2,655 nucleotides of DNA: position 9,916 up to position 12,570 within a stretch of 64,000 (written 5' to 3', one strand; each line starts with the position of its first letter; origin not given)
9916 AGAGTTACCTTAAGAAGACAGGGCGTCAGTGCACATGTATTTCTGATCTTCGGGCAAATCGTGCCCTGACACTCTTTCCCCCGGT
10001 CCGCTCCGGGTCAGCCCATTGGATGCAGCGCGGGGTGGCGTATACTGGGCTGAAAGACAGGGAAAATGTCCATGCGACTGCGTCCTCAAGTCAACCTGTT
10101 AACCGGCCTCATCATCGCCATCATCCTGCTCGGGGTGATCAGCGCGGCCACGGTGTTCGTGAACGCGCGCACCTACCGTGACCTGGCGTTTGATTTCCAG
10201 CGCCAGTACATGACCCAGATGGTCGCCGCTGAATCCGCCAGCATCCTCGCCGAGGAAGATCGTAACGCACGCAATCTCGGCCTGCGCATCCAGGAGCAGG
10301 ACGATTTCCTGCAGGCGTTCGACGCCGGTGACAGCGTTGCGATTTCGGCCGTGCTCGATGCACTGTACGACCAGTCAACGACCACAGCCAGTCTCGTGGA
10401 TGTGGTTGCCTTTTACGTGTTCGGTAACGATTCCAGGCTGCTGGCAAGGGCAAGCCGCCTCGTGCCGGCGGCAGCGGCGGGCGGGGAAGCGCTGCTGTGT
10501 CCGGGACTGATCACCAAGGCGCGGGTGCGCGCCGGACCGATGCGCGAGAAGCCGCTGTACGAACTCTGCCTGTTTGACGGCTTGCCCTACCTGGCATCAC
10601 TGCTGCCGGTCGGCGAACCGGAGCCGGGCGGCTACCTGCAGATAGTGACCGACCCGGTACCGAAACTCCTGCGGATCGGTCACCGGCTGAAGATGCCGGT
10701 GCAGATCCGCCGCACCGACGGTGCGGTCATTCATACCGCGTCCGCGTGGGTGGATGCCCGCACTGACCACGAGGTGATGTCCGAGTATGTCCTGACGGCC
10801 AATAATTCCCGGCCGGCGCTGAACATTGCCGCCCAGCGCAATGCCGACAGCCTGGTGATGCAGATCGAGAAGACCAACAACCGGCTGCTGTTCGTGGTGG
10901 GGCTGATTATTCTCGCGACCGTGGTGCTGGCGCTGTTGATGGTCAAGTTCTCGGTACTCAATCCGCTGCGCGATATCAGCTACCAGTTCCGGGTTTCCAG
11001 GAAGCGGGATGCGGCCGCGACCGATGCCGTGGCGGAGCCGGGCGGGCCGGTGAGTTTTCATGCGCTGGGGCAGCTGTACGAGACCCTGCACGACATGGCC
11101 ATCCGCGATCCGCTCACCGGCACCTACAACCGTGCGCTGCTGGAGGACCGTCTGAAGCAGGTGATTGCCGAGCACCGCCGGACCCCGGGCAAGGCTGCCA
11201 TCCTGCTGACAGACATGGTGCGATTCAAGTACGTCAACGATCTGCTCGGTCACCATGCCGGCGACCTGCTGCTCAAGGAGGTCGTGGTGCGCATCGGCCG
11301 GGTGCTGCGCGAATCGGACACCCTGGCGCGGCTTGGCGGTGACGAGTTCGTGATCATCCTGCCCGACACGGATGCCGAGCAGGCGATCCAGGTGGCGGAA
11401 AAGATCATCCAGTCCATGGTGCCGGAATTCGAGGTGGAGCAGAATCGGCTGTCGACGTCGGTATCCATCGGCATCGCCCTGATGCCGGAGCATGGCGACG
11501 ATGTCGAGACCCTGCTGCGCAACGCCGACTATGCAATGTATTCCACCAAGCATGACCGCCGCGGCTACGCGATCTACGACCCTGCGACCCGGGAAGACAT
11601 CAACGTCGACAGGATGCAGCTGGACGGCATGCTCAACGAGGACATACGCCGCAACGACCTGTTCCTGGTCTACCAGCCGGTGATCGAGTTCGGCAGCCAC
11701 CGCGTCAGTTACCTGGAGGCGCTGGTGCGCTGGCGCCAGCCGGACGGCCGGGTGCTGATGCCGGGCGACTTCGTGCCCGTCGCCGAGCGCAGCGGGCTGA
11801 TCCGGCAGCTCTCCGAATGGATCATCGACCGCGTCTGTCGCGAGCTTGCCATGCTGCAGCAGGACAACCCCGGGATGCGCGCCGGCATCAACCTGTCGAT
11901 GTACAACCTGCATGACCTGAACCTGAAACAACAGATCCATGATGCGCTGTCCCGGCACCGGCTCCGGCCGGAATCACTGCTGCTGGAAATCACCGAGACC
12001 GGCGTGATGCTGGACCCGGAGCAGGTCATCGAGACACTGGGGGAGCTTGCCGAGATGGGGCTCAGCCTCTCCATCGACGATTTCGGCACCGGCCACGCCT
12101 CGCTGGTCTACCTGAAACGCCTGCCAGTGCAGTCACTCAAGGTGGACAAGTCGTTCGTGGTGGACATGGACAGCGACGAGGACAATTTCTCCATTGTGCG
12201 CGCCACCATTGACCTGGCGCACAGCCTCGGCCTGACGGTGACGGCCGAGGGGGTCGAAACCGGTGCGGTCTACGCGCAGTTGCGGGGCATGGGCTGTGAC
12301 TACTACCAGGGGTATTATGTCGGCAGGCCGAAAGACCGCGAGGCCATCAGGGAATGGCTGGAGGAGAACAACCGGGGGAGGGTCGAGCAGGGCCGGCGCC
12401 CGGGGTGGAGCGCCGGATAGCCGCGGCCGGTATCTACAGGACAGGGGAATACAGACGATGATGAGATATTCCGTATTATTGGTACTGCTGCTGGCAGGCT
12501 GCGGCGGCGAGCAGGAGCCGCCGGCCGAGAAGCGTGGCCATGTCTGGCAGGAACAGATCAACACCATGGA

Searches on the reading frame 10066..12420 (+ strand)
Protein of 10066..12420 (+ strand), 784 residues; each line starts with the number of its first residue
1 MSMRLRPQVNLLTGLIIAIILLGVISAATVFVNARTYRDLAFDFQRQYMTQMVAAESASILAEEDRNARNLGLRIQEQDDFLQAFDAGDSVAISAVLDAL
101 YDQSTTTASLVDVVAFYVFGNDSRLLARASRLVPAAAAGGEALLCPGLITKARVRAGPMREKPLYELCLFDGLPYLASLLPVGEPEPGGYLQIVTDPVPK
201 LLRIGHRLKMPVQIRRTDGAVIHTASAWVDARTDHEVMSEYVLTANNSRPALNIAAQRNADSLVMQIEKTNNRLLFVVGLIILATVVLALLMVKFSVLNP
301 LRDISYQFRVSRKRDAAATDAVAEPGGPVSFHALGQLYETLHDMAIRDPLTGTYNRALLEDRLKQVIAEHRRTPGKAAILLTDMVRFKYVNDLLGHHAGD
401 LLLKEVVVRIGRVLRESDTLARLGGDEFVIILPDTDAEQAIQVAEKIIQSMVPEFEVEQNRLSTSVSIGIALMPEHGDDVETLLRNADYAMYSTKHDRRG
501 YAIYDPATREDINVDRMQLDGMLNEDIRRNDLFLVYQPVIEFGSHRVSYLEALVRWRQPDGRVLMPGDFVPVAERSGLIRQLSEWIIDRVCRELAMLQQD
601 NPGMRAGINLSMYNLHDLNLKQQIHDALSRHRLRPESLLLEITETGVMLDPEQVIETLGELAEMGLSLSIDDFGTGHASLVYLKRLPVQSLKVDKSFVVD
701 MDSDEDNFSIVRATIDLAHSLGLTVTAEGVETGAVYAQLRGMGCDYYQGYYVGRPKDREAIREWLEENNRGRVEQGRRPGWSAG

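Call 7: search_protein_families(library=pfam, proteins=[window:10066-12420:+], max_evalue=0.01)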
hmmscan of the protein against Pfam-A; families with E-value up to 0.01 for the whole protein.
window:10066-12420:+ (784 aa): 3 families
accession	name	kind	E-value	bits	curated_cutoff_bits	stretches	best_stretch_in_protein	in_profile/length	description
PF00563.25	EAL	-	4.2e-70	236.2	31.3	1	522-755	3-236/236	EAL domain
PF00990.26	GGDEF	-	9.6e-45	152.7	23.8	1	345-499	1-159/161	Diguanylate cyclase, GGDEF domain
PF10011.15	DUF2254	-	0.0098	15.2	28.8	0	650-724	271-344/368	Predicted membrane protein (DUF2254)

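Call 28: find_homologous_proteins(query=window:10066-12420:+, max_evalue=1e-50)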
Query window:10066-12420:+ (784 aa): 2721 proteins with E <= 1e-50 among 8000 candidates; the best 120 are listed.
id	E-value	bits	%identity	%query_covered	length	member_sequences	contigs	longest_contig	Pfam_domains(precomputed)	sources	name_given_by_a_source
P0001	0.0e+0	1532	89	99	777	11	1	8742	PF00563.26,PF00990.27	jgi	jgi:diguanylate cyclase (GGDEF)-like protein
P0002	0.0e+0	1516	88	99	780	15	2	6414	PF00563.26,PF00990.27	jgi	jgi:diguanylate cyclase (GGDEF)-like protein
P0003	0.0e+0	1505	88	99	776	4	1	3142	PF00563.26,PF00990.27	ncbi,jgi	-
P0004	0.0e+0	1497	87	99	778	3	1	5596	PF00563.26,PF00990.27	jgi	jgi:diguanylate cyclase (GGDEF)-like protein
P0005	0.0e+0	1495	88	99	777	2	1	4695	PF00563.26,PF00990.27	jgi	jgi:diguanylate cyclase (GGDEF)-like protein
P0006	0.0e+0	1495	87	99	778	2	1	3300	PF00563.26,PF00990.27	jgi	-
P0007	0.0e+0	1482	87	98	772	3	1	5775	PF00563.26,PF00990.27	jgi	-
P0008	0.0e+0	1475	86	99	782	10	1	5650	PF00563.26,PF00990.27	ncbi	-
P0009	0.0e+0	1471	86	99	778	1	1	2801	PF00563.26,PF00990.27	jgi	jgi:diguanylate cyclase (GGDEF)-like protein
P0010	0.0e+0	1468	86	99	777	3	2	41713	PF00563.26,PF00990.27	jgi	-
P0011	0.0e+0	1467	86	99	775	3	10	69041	PF00563.26,PF00990.27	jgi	jgi:diguanylate cyclase (GGDEF)-like protein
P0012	0.0e+0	1459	85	99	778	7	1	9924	PF00563.26,PF00990.27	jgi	jgi:diguanylate cyclase (GGDEF)-like protein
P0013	0.0e+0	1441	85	99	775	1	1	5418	PF00563.26,PF00990.27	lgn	-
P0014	0.0e+0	1417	84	99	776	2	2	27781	PF00563.26,PF00990.27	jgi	jgi:diguanylate cyclase (GGDEF)-like protein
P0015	0.0e+0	1292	76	99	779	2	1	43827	PF00563.26,PF00990.27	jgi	-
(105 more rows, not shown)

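Call 29: find_encoding_contigs(protein=P0011, flank=10000, max_places=5)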
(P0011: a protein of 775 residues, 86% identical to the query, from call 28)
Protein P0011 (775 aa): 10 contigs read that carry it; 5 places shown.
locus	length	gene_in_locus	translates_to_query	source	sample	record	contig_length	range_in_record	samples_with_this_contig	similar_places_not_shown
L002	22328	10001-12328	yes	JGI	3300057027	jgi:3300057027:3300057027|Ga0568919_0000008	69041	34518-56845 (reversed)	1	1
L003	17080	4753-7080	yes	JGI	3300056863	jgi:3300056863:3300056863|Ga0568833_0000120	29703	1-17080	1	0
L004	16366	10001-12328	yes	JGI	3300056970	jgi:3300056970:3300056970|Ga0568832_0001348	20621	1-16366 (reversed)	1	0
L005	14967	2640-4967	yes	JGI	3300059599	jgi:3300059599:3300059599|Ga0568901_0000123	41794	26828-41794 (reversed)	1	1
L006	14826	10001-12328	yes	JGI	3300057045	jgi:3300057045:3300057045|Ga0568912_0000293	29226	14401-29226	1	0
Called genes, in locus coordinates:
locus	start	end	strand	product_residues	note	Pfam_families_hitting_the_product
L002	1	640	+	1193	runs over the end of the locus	PF02463:SMC_N, PF13175:AAA_15, PF13476:AAA_23, PF13304:AAA_21 (weak), PF06470:SMC_hinge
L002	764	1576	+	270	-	PF04354:ZipA_C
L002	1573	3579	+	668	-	PF22745:Nlig-Ia, PF01653:DNA_ligase_aden, PF03120:OB_DNA_ligase, PF03119:DNA_ligase_ZBD, PF12826:HHH_2, PF14520:HHH_5 (weak), PF00533:BRCT, PF12738:PTCB-BRCT (weak)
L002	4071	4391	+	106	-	PF01906:YbjQ_1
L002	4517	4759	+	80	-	-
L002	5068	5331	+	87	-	PF11731:Cdd1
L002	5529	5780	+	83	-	-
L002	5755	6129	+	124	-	-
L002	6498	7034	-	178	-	PF01613:Flavin_Reduct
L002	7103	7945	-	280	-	PF04909:Amidohydro_2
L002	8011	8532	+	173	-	PF03600:CitMHS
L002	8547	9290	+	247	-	PF03600:CitMHS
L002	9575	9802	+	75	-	-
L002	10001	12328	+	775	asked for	PF00990:GGDEF, PF00563:EAL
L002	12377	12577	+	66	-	-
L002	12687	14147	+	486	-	PF01656:CbiA (weak)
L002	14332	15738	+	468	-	PF05090:HTTM, PF22777:VKGC_lumenal_dom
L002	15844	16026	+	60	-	-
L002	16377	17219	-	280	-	PF13145:Rotamase_2, PF00639:Rotamase, PF13616:Rotamase_3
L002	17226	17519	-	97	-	PF01722:BolA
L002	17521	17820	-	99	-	PF03795:YCII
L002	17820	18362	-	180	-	PF04279:IspA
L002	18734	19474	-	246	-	-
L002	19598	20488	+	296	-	PF02811:PHP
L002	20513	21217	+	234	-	PF01300:Sua5_yciO_yrdC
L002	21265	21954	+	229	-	PF02163:Peptidase_M50 (weak)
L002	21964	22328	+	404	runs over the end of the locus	PF00579:tRNA-synt_1b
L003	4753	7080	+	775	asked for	PF00990:GGDEF, PF00563:EAL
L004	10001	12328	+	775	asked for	PF00990:GGDEF, PF00563:EAL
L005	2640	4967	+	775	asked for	PF00990:GGDEF, PF00563:EAL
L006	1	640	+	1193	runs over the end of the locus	PF02463:SMC_N, PF13175:AAA_15, PF13476:AAA_23, PF13304:AAA_21 (weak), PF06470:SMC_hinge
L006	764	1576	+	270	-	PF04354:ZipA_C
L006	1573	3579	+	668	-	PF22745:Nlig-Ia, PF01653:DNA_ligase_aden, PF03120:OB_DNA_ligase, PF03119:DNA_ligase_ZBD, PF12826:HHH_2, PF14520:HHH_5 (weak), PF00533:BRCT, PF12738:PTCB-BRCT (weak)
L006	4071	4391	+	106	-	PF01906:YbjQ_1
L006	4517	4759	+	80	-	-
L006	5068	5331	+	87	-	PF11731:Cdd1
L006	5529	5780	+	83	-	-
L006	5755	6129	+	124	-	-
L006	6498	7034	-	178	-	PF01613:Flavin_Reduct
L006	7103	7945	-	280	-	PF04909:Amidohydro_2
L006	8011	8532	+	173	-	PF03600:CitMHS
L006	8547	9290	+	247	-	PF03600:CitMHS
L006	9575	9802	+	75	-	-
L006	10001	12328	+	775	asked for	PF00990:GGDEF, PF00563:EAL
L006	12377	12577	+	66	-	-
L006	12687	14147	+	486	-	PF01656:CbiA (weak)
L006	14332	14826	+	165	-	?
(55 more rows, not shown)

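Call 30: find_encoding_contigs(protein=P0010, flank=10000, max_places=3)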
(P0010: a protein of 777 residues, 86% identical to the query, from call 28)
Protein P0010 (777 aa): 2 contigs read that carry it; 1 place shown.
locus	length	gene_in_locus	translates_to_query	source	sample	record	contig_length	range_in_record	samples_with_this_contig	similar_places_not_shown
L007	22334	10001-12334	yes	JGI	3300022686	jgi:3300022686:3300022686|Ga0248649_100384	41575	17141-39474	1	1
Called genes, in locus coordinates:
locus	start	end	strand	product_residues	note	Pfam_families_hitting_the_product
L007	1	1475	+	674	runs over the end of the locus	PF22745:Nlig-Ia, PF01653:DNA_ligase_aden, PF03120:OB_DNA_ligase, PF03119:DNA_ligase_ZBD, PF14520:HHH_5 (weak), PF12826:HHH_2, PF14520:HHH_5 (weak), PF00533:BRCT, +1 more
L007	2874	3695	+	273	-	PF00892:EamA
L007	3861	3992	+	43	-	PF01741:MscL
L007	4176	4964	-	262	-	PF01026:TatD_DNase (weak), PF04909:Amidohydro_2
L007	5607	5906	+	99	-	PF13466:STAS_2 (weak)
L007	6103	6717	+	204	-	PF01545:Cation_efflux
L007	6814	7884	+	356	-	PF13472:Lipase_GDSL_2 (faint)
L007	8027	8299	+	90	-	-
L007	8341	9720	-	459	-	-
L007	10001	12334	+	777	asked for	PF00990:GGDEF, PF00563:EAL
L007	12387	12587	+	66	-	-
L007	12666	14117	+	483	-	PF01656:CbiA (weak)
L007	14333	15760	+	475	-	PF05090:HTTM, PF22777:VKGC_lumenal_dom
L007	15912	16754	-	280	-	PF13145:Rotamase_2, PF13616:Rotamase_3, PF00639:Rotamase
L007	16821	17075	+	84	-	-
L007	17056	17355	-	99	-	PF03795:YCII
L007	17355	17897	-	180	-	PF04279:IspA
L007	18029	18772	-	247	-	-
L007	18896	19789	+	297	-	PF02811:PHP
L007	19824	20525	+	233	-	PF01300:Sua5_yciO_yrdC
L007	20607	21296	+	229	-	PF02163:Peptidase_M50 (weak)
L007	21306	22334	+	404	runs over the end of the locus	PF00579:tRNA-synt_1b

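Call 34: find_encoding_contigs(protein=P0001, flank=10000, max_places=4)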
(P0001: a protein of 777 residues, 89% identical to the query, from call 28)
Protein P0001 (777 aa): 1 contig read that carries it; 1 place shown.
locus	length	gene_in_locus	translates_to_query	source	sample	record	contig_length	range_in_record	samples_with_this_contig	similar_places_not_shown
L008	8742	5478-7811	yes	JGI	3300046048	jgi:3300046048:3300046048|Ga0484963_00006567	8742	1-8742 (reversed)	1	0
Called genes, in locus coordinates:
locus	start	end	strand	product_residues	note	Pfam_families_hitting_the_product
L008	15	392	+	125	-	PF04354:ZipA_C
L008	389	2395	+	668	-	PF22745:Nlig-Ia, PF01653:DNA_ligase_aden, PF03120:OB_DNA_ligase, PF03119:DNA_ligase_ZBD, PF12826:HHH_2, PF14520:HHH_5 (weak), PF00533:BRCT, PF12738:PTCB-BRCT (weak)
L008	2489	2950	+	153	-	PF01741:MscL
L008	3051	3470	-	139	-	PF08271:Zn_Ribbon_TF (weak), PF08274:Zn_Ribbon_YjdM, PF03831:YjdM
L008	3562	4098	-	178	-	PF01613:Flavin_Reduct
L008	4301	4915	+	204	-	PF01545:Cation_efflux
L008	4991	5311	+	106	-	-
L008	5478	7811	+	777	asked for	PF00990:GGDEF, PF00563:EAL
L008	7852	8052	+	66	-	-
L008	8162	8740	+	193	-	?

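Call 35: find_encoding_contigs(protein=P0002, flank=10000, max_places=4)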
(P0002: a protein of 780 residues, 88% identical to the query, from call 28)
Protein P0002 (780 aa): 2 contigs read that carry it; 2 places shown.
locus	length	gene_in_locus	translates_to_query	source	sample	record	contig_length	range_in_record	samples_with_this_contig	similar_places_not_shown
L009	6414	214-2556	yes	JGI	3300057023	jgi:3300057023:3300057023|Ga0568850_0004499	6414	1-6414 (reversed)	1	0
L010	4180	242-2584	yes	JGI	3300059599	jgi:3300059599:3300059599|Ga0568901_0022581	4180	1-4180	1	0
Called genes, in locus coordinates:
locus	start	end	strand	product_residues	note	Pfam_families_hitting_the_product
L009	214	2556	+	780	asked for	PF00990:GGDEF, PF00563:EAL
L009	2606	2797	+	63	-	-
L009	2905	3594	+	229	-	-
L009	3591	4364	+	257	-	-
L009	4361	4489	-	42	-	-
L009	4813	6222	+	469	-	PF05090:HTTM, PF22777:VKGC_lumenal_dom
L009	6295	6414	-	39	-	?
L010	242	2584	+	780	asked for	PF00990:GGDEF, PF00563:EAL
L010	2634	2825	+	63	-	-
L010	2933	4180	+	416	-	?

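Call 91: find_related_loci(query=L008:389-2395:+, collection=metagenome_contigs, flank=10000)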
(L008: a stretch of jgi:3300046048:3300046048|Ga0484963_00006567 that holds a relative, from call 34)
Query L008:389-2395:+ (668 aa) in metagenome_contigs; peptide patterns used: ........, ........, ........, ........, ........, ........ (x = any residue, [..] = any of these).
600 stretches matched a pattern (row limit reached: there are more); 570 encode a relative of the query (tblastn E <= 1e-3); the best 80 are kept; 80 distinct loci.
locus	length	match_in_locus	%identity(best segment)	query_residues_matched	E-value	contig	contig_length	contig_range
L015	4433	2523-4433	82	17-651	0e+0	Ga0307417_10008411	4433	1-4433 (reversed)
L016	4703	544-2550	77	1-666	0e+0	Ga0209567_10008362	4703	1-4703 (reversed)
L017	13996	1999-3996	76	1-666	0e+0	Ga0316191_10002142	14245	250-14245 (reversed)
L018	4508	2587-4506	80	1-634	0e+0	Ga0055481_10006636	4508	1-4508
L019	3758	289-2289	75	1-667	0e+0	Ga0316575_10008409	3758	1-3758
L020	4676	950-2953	74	1-668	0e+0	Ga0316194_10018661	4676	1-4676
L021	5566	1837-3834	72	1-666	0e+0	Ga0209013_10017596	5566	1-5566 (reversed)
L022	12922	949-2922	69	10-666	0e+0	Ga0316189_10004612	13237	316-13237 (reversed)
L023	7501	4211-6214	65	1-666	0e+0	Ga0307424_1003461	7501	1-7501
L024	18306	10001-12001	68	2-666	0e+0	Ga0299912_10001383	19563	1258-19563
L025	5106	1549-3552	64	1-666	0e+0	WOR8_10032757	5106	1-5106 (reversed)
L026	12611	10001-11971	64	7-659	0e+0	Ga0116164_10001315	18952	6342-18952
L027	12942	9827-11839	63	1-666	0e+0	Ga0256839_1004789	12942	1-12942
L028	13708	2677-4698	63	1-668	0e+0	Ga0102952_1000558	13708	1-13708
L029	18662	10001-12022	63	1-668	0e+0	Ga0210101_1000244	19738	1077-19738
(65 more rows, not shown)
